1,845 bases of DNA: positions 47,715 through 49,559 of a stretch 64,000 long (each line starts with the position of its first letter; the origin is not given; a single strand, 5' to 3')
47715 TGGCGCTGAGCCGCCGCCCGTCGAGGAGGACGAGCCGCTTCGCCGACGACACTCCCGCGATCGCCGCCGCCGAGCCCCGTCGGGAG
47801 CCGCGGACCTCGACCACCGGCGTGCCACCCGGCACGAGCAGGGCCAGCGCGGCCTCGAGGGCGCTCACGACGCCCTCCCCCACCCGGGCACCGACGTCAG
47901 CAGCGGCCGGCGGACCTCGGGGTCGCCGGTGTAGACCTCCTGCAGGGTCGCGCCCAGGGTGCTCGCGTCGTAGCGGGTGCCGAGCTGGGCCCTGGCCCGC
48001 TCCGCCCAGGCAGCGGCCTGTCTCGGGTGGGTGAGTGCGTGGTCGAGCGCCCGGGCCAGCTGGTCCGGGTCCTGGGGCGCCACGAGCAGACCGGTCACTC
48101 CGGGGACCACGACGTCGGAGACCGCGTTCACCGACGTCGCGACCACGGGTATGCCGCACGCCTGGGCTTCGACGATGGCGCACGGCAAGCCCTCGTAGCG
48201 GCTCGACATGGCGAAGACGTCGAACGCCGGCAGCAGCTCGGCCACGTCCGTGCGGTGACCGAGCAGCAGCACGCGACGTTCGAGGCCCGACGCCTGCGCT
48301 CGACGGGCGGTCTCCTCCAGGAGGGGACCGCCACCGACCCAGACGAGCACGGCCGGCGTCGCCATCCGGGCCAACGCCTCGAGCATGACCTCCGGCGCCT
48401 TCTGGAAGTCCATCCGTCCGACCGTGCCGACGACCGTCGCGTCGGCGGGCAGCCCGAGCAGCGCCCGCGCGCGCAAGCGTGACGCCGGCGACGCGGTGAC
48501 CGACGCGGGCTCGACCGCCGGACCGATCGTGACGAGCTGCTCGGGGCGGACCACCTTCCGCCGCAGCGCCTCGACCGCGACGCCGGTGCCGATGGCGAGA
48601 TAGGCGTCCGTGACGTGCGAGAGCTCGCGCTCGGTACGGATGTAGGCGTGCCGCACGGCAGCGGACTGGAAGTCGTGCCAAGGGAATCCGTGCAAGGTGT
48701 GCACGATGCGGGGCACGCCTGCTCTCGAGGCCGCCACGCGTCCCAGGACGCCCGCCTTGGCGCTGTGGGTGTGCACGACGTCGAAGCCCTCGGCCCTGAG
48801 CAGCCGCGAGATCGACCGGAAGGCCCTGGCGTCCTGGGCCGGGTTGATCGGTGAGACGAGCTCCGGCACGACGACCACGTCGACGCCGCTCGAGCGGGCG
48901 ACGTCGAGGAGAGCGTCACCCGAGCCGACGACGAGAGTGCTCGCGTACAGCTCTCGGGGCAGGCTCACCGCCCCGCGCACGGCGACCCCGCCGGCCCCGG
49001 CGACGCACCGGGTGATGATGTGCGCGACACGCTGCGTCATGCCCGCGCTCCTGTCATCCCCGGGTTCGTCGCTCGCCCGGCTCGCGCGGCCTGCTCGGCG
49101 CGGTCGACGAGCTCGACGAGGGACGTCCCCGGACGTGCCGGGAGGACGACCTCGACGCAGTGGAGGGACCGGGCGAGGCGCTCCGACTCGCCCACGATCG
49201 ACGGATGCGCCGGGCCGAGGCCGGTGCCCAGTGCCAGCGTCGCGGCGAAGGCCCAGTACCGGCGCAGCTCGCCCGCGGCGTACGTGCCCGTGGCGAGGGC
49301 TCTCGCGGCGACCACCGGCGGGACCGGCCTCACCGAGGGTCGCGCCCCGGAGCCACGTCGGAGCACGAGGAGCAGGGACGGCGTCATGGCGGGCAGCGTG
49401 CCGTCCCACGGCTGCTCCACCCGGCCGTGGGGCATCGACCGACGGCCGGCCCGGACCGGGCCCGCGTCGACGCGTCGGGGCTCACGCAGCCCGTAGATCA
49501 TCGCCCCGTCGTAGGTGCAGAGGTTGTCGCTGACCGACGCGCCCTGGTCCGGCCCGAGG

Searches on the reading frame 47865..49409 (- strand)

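Call 9: search_protein_families(library=pfam, proteins=[window:47865-49409:-], max_evalue=0.0001)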
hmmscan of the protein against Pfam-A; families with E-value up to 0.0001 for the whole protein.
window:47865-49409:- (514 aa): 7 families
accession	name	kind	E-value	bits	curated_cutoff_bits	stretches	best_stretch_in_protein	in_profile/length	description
PF13692.12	Glyco_trans_1_4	-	6.8e-34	117.6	27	1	325-460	2-141/142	Glycosyl transferases group 1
PF00534.26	Glycos_transf_1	-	9e-34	116.9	26.4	1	317-474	8-171/172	Glycosyl transferases group 1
PF13439.12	Glyco_transf_4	-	2.5e-14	54.1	28.5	1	147-301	12-168/170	Glycosyltransferase Family 4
PF13579.12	Glyco_trans_4_4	-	3.2e-13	50.7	29.7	1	150-297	14-157/158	Glycosyl transferase 4-like domain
PF13477.12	Glyco_trans_4_2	-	1.5e-08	35.4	23.4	1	188-254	56-121/139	Glycosyl transferase 4-like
PF13524.12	Glyco_trans_1_2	-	5.6e-07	30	25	1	388-482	39-135/144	Glycosyl transferase-like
PF20706.3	GT4-conflict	-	2.8e-06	27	26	1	169-481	45-377/385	Family 4 Glycosyltransferase in conflict systems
